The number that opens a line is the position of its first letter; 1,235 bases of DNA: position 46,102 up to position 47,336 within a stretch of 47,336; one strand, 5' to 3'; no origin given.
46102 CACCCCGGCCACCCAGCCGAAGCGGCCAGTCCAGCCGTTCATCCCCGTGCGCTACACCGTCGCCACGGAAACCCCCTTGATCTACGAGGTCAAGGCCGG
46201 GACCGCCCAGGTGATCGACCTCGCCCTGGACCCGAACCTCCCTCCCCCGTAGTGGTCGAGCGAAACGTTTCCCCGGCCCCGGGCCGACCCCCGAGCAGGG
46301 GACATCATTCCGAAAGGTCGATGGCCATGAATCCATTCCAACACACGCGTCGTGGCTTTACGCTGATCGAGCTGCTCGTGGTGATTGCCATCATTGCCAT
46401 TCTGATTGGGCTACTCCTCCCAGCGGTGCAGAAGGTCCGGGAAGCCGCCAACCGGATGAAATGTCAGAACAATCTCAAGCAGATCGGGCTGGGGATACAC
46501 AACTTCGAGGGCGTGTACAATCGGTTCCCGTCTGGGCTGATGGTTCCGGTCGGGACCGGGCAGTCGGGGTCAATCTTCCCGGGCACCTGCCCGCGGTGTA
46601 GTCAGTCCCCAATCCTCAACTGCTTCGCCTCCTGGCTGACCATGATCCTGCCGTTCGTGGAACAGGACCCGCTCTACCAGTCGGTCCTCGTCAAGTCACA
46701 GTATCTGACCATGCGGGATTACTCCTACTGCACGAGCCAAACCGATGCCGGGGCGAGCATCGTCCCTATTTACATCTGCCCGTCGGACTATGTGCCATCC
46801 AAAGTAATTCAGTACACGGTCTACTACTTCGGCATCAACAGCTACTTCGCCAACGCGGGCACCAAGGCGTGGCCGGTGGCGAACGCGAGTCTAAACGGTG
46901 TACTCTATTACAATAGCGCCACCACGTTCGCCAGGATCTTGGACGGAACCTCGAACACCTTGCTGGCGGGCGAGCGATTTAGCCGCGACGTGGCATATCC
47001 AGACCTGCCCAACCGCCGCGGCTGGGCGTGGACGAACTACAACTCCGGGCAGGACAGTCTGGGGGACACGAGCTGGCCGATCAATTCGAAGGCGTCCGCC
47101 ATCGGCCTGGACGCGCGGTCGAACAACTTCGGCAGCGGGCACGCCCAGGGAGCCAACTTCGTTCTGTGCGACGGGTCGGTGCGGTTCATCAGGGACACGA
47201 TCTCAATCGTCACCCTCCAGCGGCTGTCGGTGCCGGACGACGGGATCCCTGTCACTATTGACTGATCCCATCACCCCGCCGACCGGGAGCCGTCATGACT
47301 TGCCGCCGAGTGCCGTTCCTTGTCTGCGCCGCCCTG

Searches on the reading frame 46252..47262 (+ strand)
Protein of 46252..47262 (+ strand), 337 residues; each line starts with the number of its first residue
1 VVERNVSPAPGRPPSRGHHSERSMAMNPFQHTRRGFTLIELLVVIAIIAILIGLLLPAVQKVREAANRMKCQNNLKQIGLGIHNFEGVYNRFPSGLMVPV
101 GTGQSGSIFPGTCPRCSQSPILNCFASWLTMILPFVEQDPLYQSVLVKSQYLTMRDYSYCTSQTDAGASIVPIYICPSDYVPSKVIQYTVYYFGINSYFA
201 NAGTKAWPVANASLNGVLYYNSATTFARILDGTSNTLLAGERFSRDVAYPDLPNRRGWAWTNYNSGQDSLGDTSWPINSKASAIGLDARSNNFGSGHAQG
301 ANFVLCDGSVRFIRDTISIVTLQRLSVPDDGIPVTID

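Call 20: search_protein_families(library=pfam, proteins=[window:46252-47262:+], max_evalue=0.001)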
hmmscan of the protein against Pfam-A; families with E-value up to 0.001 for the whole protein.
window:46252-47262:+ (337 aa): 2 families
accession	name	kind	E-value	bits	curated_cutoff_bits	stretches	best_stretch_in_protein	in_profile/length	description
PF07596.16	SBP_bac_10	-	6.6e-48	164.5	23.3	1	60-317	1-265/268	Protein of unknown function (DUF1559)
PF07963.17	N_methyl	-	5.5e-09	35.7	21.2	1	33-56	4-27/27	Prokaryotic N-terminal methylation motif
